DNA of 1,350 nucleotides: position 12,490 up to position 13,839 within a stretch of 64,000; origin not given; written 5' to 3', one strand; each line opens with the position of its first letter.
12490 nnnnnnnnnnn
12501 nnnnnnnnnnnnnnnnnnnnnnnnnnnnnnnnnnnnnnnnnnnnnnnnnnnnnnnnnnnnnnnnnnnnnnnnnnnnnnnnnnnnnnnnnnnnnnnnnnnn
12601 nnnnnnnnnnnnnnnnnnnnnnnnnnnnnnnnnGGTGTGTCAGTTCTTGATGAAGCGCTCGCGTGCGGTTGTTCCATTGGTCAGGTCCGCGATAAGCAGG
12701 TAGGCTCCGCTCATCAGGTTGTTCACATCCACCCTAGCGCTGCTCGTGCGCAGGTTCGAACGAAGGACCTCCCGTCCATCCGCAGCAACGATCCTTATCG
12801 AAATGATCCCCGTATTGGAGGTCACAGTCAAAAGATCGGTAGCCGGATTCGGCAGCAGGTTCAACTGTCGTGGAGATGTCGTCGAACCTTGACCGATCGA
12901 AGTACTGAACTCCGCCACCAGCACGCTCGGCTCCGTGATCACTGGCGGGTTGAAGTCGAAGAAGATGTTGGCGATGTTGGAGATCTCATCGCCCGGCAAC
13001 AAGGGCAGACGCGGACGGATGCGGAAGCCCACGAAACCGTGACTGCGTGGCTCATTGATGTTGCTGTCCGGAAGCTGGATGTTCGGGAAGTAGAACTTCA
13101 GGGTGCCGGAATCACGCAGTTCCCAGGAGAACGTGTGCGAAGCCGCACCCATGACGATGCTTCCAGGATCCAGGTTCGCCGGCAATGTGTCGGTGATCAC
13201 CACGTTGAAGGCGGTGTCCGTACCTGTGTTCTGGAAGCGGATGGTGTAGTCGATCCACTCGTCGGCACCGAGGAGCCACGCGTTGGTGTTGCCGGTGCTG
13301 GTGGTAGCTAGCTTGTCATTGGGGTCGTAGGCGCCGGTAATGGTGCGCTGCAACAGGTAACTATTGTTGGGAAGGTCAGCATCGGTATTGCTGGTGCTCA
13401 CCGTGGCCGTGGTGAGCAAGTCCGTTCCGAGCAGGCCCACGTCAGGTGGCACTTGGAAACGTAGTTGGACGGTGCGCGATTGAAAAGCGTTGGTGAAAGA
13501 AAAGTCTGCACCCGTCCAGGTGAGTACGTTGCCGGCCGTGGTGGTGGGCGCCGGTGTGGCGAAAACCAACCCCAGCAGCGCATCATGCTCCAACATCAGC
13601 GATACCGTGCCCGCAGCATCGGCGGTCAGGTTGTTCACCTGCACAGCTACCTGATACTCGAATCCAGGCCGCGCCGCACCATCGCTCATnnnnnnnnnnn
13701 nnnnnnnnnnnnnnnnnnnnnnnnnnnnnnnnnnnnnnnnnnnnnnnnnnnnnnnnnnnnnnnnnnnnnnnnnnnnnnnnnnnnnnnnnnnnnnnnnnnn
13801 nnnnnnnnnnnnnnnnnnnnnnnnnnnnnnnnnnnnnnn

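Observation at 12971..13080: Near-identical 95-110 nt tract shared by non-adjacent paralogs 2 and 4 (partner at 17501-17610): a gene-conversion footprint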

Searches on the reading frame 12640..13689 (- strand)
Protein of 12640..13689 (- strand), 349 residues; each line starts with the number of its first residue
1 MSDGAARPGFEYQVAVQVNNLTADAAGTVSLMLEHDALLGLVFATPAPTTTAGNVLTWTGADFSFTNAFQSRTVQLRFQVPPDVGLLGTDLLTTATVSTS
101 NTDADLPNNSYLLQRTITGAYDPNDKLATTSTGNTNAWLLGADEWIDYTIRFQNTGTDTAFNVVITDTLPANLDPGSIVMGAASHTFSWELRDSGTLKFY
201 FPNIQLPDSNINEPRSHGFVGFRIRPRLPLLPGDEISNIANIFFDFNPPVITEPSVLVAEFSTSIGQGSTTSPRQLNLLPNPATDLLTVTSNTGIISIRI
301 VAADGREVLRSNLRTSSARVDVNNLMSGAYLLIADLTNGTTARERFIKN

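Call 62: predict_structure(alignment_id=A2)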
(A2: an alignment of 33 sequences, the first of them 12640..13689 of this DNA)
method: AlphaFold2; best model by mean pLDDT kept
length: 349 residues; sequences in the alignment: 33
mean_pLDDT: 89.2   pTM: 0.46
mean pLDDT of the five models: 89.2, 89.0, 88.2, 86.5, 86.4
residues with pLDDT >= 90: 223; 70-90: 108; 50-70: 8; < 50: 10
segments of 3 or more residues with pLDDT < 50: 263-272
pLDDT, mean of each block of 10 residues (from residue 1): 85 94 90 97 96 95 87 95 85 94 83 84 81 88 93 86 94 95 93 91 88 84 94 91 85 81 47 76 97 96 95 96 97 95 96
secondary structure, 60 per line:
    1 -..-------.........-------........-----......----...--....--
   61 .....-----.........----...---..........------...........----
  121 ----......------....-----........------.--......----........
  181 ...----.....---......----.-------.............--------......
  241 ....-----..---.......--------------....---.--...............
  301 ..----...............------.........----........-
elements in order: E11-19 E27-34 E40-45 E50-52 E55-58 E71-79 E90-99 H106-109 E110-116 E125-130 E137-140 E146-153 E163-168 E173-183 E188-192 E196-201 E217-226 E235-244 E255-261 E276-279 E286-302 E307-321 E328-336 E341-348

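Call 64: fold_search(model_id=the predicted structure, library=pdb)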
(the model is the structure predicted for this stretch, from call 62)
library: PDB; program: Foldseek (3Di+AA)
matches with E <= 10: 1852; with E <= 0.001: 290
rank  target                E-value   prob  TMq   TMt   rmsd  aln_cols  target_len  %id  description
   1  8beg_A                7.4e-12  1.00  0.31  0.19  25.3       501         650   10  Structure of Ig-like domains from PrgB (released 2022-11-30)
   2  5dza                  7.9e-11  1.00  0.26  0.29  15.8       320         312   12  Streptococcus agalactiae AgI/II polypeptide BspA C terminal domain (WT) (released 2016-06-22)
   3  4z23                  1.3e-10  1.00  0.27  0.30  15.3       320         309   12  BspA_C_WT (released 2016-06-29)
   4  4ofq_B                1.8e-09  1.00  0.27  0.28  15.3       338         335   10  Structure of the C-terminal domain of the Streptococcus pyogenes antigen I/II-family protein AspA (released 2014-03-12)
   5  5dz9                  1.9e-09  1.00  0.27  0.28  15.5       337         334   12  Streptococcus agalactiae AgI/II polypeptide BspA C-terminal domain (Mut) (released 2016-06-22)
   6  3irp                  4.4e-09  1.00  0.29  0.25  17.3       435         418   10  Crystal structure of functional region of UafA from Staphylococcus saprophyticus at 1.50 angstrom resolution (released 2010-09-08)
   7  4ofq_A                4.9e-09  1.00  0.28  0.29  15.0       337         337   10  Structure of the C-terminal domain of the Streptococcus pyogenes antigen I/II-family protein AspA (released 2014-03-12)
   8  3irz                  5.4e-09  1.00  0.28  0.25  17.1       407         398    8  Crystal structure of functional region of UafA from Staphylococcus saprophyticus in P212121 form (released 2010-09-08)
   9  3kpt_A                8.5e-09  1.00  0.29  0.29  24.2       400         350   11  Crystal structure of BcpA, the major pilin subunit of Bacillus cereus (released 2009-11-24)
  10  3kpt_B                1.3e-08  1.00  0.29  0.29  23.5       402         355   11  Crystal structure of BcpA, the major pilin subunit of Bacillus cereus (released 2009-11-24)
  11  7sqc_T0               1.8e-08  1.00  0.21  0.15  32.3       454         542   13  Ciliary C1 central pair apparatus isolated from Chlamydomonas reinhardtii (released 2022-04-13)
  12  3rkp_B                2.2e-08  1.00  0.30  0.30  24.9       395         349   11  Crystal structure of BcpA*(D312A), the major pilin subunit of Bacillus cereus (released 2012-05-30)
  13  8vdk                  2.4e-08  1.00  0.35  0.29  15.1       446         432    9  Crystal Structure of LPXTG-motif Cell Wall Anchor Domain Protein MSCRAMM_SdrD from Staphylococcus aureus (released 2024-08-07)
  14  3rkp_A                3.3e-08  1.00  0.29  0.29  24.0       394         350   10  Crystal structure of BcpA*(D312A), the major pilin subunit of Bacillus cereus (released 2012-05-30)
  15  8t2v_A                3.8e-08  1.00  0.28  0.12  20.7       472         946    9  Cryo-EM Structures of Full-length Integrin alphaIIbbeta3 in Native Lipids (released 2023-07-26)
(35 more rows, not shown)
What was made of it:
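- On DUF7619 / CLIPPER-like isopeptide stalk domain: The model has pLDDT 89 (call 62), and Foldseek hits PrgB, AgI/II, BcpA, SdrD and Cna stalk domains (call 64).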
